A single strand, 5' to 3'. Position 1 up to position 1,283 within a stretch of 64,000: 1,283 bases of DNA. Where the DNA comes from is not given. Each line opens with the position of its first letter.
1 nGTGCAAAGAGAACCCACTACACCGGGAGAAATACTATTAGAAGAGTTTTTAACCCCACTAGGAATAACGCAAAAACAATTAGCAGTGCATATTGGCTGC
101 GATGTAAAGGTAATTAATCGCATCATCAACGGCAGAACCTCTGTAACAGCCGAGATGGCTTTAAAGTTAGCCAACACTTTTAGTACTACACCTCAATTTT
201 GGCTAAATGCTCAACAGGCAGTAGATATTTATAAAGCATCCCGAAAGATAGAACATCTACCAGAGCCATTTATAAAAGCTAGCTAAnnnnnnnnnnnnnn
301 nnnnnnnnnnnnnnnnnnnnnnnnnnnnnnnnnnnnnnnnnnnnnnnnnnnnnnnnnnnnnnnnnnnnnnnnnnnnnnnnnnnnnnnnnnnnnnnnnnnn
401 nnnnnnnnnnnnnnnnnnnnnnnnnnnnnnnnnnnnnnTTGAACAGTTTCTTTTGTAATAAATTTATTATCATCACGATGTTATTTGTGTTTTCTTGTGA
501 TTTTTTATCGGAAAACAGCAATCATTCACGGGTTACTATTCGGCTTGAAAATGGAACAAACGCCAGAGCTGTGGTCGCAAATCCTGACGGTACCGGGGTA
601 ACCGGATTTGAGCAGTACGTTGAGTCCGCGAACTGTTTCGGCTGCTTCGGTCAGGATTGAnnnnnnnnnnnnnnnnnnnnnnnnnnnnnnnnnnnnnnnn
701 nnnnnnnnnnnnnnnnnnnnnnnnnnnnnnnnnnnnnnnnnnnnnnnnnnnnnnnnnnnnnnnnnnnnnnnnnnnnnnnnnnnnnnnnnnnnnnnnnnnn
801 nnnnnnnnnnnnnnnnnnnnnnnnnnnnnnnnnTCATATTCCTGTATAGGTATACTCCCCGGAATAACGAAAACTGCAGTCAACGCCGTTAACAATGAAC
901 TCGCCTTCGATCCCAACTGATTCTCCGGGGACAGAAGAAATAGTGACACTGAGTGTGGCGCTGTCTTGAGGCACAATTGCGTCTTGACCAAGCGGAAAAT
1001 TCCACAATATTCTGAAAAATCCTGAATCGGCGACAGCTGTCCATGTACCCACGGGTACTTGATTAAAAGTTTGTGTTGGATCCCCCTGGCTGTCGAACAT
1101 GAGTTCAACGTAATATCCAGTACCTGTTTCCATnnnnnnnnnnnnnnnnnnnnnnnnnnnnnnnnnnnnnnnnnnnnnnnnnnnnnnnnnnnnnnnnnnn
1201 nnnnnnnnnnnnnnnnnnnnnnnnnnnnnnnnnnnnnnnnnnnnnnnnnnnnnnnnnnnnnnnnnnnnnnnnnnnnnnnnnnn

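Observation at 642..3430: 120-bp direct repeat (about 96% identical) carrying a sigma70-like promoter placed in front of two different genes and bracketing a 2.5-kb segment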

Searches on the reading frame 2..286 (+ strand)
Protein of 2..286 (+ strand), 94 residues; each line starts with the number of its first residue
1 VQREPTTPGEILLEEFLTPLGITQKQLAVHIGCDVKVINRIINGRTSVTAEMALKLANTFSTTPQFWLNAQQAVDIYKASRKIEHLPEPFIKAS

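Call 9: search_protein_families(library=pfam, proteins=[window:2-286:+], max_evalue=0.01)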
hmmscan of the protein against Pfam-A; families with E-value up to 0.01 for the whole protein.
window:2-286:+ (94 aa): 4 families
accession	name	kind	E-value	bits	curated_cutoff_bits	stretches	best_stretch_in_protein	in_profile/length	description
PF01381.28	HTH_3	-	6.6e-11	42.5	23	1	14-66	2-54/55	Helix-turn-helix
PF13560.12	HTH_31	-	2.6e-05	24.9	27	1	21-63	14-57/64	Helix-turn-helix domain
PF12844.13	HTH_19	-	0.00011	22.4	30.2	1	19-65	10-56/64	Helix-turn-helix domain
PF13443.12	HTH_26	-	0.00048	20.8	22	1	15-64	4-54/63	Cro/C1-type HTH DNA-binding domain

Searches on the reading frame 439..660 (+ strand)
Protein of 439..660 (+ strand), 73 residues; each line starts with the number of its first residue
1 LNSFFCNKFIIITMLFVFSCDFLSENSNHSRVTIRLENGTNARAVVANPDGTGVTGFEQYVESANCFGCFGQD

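Call 9: search_protein_families(library=pfam, proteins=[window:439-660:+], max_evalue=0.01)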
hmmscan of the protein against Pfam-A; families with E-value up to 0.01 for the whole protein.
window:439-660:+ (73 aa): 0 families

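Call 21: list_cluster_members(proteins=[window:439-657:+, window:834-1133:-, window:1257-3170:+, window:3437-3937:+, window:3951-4709:+, window:4898-5476:+, window:5987-8428:-])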
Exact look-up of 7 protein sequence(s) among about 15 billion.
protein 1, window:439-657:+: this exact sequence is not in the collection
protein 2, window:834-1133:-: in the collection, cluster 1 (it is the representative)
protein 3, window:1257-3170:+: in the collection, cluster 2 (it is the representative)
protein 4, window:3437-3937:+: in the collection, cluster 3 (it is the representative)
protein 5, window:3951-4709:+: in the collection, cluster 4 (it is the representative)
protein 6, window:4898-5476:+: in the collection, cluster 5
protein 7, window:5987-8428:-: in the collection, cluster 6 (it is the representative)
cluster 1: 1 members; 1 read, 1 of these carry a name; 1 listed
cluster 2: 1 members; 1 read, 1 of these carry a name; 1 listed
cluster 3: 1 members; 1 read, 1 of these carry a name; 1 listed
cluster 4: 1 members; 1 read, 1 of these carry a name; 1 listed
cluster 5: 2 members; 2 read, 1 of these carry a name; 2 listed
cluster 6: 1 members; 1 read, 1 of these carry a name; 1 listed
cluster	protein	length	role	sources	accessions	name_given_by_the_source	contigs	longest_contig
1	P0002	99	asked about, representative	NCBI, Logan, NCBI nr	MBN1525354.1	MAG: hypothetical protein JW904_12775 [Spirochaetales bacterium] | hypothetical protein [Spirochaetales bacterium]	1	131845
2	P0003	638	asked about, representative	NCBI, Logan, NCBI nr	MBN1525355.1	MAG: hypothetical protein JW904_12780 [Spirochaetales bacterium] | hypothetical protein [Spirochaetales bacterium]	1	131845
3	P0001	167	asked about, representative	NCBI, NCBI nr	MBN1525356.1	MAG: DUF2569 family protein [Spirochaetales bacterium] | DUF2569 family protein [Spirochaetales bacterium]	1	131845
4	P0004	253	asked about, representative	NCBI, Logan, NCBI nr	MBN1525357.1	MAG: hypothetical protein JW904_12790 [Spirochaetales bacterium] | hypothetical protein [Spirochaetales bacterium]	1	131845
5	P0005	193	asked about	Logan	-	-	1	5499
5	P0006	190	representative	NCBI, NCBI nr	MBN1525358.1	MAG: peptidylprolyl isomerase [Spirochaetales bacterium] | peptidylprolyl isomerase [Spirochaetales bacterium]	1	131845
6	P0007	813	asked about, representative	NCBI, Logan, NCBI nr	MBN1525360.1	MAG: substrate-binding domain-containing protein [Spirochaetales bacterium] | substrate-binding domain-containing protein [Spirochaetales bacterium]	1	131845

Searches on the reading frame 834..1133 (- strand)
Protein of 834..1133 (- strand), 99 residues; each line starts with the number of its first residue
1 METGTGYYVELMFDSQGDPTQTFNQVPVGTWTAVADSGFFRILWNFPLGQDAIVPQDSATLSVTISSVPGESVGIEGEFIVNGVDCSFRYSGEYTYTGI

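Call 9: search_protein_families(library=pfam, proteins=[window:834-1133:-], max_evalue=0.01)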
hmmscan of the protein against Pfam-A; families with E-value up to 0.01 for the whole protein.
window:834-1133:- (99 aa): 0 families

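Call 29: search_protein_representatives(protein=window:834-1133:-)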
Query: 99 residues. Proteins with E-value up to 0.001 (for the whole library): 10; up to 1e-10: 2; up to 1e-30: 1. The best 10 are listed.
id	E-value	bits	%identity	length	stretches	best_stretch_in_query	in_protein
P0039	9.4e-41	154.0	75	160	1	4-99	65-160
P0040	6.5e-13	64.6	27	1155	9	7-74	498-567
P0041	8.9e-09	51.4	39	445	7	56-96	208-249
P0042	5.6e-06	42.4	33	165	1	6-97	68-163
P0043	1.0e-05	41.5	40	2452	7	27-65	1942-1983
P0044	1.3e-05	41.2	38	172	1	6-97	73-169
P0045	6.2e-05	39.0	33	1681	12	66-94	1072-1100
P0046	1.0e-04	38.3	33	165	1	16-97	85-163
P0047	4.6e-04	36.2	28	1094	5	66-95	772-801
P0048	7.5e-04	35.5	30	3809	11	13-69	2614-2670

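Call 32: find_homologous_proteins(query=window:834-1133:-, max_evalue=0.01)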
Query window:834-1133:- (99 aa): 3 proteins with E <= 0.01 among 3 candidates.
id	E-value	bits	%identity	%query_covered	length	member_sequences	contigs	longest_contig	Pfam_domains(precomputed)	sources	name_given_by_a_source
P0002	1.9e-60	219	100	100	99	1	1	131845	-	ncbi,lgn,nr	ncbi:MAG: hypothetical protein JW904_12775 [Spirochaetales bacterium]|nr:hypothetical protein [Spiro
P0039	2.9e-40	154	73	99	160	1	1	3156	-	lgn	-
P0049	8.9e-38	146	72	99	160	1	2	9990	-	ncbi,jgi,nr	ncbi:MAG: hypothetical protein EHM28_02295 [Spirochaetaceae bacterium]|nr:MAG: hypothetical protein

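Call 33: find_encoding_contigs(protein=P0049, flank=10000, max_places=4)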
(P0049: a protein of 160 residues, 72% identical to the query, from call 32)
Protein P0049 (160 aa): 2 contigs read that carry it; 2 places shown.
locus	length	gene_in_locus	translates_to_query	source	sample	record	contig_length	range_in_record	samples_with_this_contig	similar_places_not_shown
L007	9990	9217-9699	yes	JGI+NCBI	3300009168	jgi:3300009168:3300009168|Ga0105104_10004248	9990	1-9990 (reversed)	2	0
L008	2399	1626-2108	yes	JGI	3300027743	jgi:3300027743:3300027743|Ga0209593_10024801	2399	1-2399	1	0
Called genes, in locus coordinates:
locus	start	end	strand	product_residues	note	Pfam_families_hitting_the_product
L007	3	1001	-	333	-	?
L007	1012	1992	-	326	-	-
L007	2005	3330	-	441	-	PF00023:Ank (faint), PF13606:Ank_3 (faint), PF13857:Ank_5 (faint), PF12796:Ank_2, PF13637:Ank_4 (weak)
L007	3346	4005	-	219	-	-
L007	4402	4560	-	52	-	-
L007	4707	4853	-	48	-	-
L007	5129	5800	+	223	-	-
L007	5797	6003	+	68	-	-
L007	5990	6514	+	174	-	-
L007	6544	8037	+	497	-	PF00150:Cellulase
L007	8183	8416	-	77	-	-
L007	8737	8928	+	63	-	-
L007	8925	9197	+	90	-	-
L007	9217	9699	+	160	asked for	-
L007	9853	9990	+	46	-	?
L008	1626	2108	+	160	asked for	-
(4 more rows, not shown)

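Call 34: find_encoding_contigs(protein=P0039, flank=10000, max_places=4)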
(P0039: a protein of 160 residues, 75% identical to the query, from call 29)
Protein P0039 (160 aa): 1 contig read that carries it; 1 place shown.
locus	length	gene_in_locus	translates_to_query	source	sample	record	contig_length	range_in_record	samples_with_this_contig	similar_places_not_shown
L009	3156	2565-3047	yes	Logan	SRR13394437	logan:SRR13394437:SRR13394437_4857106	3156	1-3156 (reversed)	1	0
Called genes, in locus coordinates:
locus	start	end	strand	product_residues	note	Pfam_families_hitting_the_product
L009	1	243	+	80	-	?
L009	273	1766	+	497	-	PF00150:Cellulase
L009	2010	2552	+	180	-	-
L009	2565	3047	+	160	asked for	-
